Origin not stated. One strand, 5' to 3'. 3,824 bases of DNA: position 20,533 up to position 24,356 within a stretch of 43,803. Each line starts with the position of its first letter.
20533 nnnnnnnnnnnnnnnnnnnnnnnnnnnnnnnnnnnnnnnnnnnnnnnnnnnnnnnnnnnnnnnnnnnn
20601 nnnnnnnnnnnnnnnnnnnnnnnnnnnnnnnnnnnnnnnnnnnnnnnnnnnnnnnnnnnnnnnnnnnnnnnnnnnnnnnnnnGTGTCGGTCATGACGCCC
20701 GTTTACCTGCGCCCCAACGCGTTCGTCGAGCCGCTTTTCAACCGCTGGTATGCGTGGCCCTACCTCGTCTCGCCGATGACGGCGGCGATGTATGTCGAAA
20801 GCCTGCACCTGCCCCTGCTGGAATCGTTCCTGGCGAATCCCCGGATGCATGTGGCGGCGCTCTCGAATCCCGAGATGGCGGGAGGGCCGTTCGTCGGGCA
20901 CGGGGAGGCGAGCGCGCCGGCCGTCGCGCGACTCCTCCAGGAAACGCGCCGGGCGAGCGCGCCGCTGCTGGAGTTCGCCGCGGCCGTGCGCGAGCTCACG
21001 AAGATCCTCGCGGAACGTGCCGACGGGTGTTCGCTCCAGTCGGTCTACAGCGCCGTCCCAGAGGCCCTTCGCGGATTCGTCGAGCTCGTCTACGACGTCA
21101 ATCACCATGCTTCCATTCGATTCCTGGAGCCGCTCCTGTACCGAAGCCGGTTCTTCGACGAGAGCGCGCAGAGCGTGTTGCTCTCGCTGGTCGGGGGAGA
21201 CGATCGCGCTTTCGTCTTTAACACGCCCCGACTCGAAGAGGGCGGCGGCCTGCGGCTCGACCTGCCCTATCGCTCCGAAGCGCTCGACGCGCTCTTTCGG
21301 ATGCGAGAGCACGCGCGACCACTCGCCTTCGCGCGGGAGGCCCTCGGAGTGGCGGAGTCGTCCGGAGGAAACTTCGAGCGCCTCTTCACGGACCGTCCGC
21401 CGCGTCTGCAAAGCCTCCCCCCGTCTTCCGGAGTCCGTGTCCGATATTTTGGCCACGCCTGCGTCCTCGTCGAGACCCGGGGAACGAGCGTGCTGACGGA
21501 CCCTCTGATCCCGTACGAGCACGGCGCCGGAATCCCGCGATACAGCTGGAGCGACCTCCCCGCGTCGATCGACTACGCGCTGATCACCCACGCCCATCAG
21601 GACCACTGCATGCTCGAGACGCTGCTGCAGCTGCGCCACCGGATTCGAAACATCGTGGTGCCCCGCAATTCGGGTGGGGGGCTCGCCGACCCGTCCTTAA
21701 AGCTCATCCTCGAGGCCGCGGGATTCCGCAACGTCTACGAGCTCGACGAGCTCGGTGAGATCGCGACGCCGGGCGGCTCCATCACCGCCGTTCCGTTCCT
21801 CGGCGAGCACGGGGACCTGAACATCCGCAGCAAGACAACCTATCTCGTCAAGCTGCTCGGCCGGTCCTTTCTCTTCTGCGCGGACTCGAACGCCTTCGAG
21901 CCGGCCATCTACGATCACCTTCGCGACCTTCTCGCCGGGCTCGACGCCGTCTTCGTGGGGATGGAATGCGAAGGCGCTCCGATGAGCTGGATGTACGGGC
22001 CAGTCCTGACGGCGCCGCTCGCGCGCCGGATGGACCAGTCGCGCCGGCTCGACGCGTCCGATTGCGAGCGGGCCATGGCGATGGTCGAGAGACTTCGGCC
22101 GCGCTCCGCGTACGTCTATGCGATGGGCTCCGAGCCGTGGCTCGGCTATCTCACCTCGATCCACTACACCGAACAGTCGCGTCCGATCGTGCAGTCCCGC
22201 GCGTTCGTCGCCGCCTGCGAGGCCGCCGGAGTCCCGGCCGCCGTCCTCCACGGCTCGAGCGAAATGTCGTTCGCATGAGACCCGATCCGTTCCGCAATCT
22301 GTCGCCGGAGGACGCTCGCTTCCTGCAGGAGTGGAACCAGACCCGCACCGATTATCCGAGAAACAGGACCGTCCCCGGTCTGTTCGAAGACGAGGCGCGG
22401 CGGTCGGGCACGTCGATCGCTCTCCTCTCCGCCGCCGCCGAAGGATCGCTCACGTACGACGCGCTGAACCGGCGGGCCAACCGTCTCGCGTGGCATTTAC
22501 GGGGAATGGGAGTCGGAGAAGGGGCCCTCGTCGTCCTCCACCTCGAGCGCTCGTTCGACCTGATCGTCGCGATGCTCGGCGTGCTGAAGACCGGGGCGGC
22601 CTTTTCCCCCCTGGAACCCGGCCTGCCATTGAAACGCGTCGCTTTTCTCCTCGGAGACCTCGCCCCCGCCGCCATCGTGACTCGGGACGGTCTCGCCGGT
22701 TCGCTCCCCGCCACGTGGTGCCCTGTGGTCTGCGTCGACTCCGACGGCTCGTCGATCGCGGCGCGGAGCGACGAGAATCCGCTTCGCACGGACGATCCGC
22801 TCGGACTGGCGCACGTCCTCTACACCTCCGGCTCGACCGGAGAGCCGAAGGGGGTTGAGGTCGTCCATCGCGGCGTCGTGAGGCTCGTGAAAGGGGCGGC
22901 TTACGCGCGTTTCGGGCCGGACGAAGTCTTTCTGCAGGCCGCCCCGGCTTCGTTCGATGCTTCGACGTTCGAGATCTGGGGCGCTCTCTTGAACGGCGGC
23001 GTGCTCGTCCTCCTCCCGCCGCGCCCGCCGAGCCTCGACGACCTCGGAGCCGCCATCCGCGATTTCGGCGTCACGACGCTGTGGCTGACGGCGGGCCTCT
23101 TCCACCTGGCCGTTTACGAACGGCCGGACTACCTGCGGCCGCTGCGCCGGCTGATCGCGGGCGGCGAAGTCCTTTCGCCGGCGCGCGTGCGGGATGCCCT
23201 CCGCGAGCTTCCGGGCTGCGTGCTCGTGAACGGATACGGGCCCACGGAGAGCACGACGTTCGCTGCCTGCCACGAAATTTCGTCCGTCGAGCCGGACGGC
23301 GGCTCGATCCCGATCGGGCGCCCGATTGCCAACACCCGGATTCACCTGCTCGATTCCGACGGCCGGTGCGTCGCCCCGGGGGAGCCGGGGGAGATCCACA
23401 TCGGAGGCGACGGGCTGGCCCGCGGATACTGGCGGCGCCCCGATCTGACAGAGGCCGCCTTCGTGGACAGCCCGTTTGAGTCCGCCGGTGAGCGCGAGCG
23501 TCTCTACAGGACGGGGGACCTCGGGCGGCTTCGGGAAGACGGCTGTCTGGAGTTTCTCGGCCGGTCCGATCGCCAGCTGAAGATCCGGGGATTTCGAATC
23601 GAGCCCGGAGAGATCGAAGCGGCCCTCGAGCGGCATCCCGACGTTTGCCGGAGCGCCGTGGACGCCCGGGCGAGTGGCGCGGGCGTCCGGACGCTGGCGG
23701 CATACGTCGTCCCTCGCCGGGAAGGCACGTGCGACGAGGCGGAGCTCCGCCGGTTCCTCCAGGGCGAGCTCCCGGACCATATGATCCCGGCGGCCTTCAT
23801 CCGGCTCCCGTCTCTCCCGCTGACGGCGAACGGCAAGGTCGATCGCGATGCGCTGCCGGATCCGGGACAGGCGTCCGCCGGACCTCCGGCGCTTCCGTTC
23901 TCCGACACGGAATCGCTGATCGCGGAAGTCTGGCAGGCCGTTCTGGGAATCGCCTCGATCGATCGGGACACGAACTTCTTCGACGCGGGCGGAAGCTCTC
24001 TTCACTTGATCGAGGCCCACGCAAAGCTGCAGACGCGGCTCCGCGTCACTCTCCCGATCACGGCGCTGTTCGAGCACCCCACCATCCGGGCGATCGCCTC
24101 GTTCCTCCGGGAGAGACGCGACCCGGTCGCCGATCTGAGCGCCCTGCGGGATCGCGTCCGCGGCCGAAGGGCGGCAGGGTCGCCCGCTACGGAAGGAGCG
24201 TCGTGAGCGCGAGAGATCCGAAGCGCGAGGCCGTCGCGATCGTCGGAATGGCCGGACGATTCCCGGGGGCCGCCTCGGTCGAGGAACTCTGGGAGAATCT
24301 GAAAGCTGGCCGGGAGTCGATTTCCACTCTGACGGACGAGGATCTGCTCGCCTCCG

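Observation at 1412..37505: Non-collinear hybrid NRPS/PKS assembly line with split modules and a beta-amino-forming PKS step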

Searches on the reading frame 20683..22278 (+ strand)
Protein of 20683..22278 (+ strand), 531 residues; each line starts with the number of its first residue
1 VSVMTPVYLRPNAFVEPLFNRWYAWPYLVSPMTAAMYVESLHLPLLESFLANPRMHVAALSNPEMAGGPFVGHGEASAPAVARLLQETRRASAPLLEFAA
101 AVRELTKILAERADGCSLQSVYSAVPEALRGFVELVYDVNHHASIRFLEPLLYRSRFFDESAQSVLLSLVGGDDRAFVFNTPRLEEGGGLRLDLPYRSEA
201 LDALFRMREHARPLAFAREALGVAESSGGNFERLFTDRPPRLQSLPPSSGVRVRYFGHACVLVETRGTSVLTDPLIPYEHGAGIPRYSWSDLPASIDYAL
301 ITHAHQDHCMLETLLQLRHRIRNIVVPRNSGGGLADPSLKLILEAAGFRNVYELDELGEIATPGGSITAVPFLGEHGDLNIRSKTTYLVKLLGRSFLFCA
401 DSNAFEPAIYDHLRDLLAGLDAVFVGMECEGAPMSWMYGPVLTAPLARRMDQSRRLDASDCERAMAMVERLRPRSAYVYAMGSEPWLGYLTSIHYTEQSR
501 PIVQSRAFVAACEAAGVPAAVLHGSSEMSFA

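Call 3: search_protein_families(library=pfam, proteins=[window:20683-22278:+], max_evalue=0.001)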
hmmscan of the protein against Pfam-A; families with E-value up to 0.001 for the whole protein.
window:20683-22278:+ (531 aa): 4 families
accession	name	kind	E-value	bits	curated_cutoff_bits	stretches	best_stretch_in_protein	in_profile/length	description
PF18456.6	CmlA_N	-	2.5e-81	272.9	25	1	8-239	1-232/232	Diiron non-heme beta-hydroxylase N-terminal domain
PF12706.13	Lactamase_B_2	-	1.3e-12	48.2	27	1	290-476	25-195/200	Beta-lactamase superfamily domain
PF13483.12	Lactamase_B_3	-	2.3e-11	44.4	24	1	252-389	1-98/160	Beta-lactamase superfamily domain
PF00753.33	Lactamase_B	-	2e-07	31.6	22.7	1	257-327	5-75/196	Metallo-beta-lactamase superfamily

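Call 10: search_protein_families(library=ncbifam, proteins=[window:20683-22278:+], max_evalue=0.00001)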
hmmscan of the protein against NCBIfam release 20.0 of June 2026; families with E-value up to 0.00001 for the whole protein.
window:20683-22278:+ (531 aa): 1 family
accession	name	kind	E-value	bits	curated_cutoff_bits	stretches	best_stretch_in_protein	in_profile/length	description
NF001911.0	PRK00685.1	equivalog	1e-07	31.7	144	1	252-309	2-54/228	metal-dependent hydrolase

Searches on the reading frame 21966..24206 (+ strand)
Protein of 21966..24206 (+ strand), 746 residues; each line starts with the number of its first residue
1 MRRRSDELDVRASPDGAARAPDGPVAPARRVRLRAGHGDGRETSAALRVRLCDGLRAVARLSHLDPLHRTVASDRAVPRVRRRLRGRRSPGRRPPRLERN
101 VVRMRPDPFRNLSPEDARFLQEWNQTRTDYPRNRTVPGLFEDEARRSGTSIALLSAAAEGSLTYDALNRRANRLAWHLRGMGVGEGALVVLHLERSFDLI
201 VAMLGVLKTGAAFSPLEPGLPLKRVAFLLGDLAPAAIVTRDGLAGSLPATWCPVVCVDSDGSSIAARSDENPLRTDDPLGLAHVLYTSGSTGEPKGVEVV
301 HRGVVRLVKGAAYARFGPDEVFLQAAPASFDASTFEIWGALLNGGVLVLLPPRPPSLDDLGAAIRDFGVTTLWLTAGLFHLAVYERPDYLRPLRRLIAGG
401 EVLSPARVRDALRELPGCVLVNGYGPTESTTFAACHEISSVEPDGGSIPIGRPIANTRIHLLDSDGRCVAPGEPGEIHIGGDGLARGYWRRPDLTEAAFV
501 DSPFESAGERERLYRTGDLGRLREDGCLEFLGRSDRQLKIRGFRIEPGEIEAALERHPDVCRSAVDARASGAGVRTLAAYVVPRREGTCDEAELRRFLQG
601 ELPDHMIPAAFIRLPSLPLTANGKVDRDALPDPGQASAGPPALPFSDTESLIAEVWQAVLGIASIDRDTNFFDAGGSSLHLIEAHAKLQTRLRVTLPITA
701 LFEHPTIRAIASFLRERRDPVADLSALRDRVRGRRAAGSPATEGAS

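Call 3: search_protein_families(library=pfam, proteins=[window:21966-24206:+], max_evalue=0.001)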
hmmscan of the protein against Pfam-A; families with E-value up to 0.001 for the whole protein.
window:21966-24206:+ (746 aa): 3 families
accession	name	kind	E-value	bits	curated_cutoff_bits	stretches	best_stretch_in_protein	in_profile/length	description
PF00501.34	AMP-binding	-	4.4e-76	256.6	29.9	1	140-489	1-384/384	AMP-binding enzyme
PF00550.31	PP-binding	-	5.1e-14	52.7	20.8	1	651-714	2-67/67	Phosphopantetheine attachment site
PF13193.12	AMP-binding_C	-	6.9e-12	46.6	24.5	1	549-624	1-76/76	AMP-binding enzyme C-terminal domain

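Call 10: search_protein_families(library=ncbifam, proteins=[window:22275-24206:+], max_evalue=0.00001)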
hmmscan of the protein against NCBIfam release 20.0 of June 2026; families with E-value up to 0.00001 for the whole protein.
window:22275-24206:+ (643 aa): 105 families (the best 25 are shown)
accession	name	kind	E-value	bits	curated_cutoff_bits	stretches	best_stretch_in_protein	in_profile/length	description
NF047350.1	aureusi_NRPS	equivalog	1.9e-128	429.7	2500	1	12-615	394-979/2373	aureusimine non-ribosomal peptide synthetase AusA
TIGR01733.1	AA-adenyl-dom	subfamily_domain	4.7e-123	411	317.4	1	60-462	1-409/409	amino acid adenylation domain-containing protein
NF041803.1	NRPS_SolG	exception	2e-122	409.9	2200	1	12-608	542-1152/1163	solanimycin non-ribosomal peptide synthetase SolG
NF004282.0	PRK05691.1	subfamily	1.9e-120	402.6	4090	1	10-613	1111-1707/4334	non-ribosomal peptide synthase/polyketide synthase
NF038078.1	NRPS_MxcG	equivalog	1.5e-110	370.4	2300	1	31-616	456-1046/1442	myxochelin non-ribosomal peptide synthetase MxcG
NF007605.2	PRK10252.1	equivalog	5.8e-90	302.3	2400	1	9-590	433-1020/1292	enterobactin non-ribosomal peptide synthetase EntF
NF003417.0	PRK04813.1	subfamily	1.2e-67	228.6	476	1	55-527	25-499/505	D-alanine--poly(phosphoribitol) ligase subunit DltA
TIGR01734.1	D-ala-DACP-lig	equivalog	1.2e-64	218.7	559.85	1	54-527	21-498/504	D-alanine--poly(phosphoribitol) ligase subunit DltA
TIGR03098.1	ligase_PEP_1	hypoth_equivalog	1.8e-59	201.6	592.35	1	35-527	4-514/517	acyl-CoA ligase (AMP-forming), exosortase A system-associated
TIGR03443.1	alpha_am_amid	equivalog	9.5e-59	198.8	1030.1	3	181-483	420-752/1390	L-aminoadipate-semialdehyde dehydrogenase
NF004837.0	PRK06187.1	subfamily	8.7e-57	192.6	476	2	161-528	155-519/531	long-chain-fatty-acid--CoA ligase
NF004511.1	PRK05852.1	equivalog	1.4e-47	162.5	650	1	36-527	4-500/505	FadD7 family fatty acid--CoA ligase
NF004822.0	PRK06178.1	equivalog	5.1e-47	160.7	782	2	166-527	203-563/571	acyl-CoA synthetase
NF005702.0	PRK07514.1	subfamily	8.7e-42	143.1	558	1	49-528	20-497/506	malonyl-CoA synthase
NF006181.0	PRK08314.1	subfamily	7.4e-41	140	705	2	172-527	200-550/563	long-chain-fatty-acid--CoA ligase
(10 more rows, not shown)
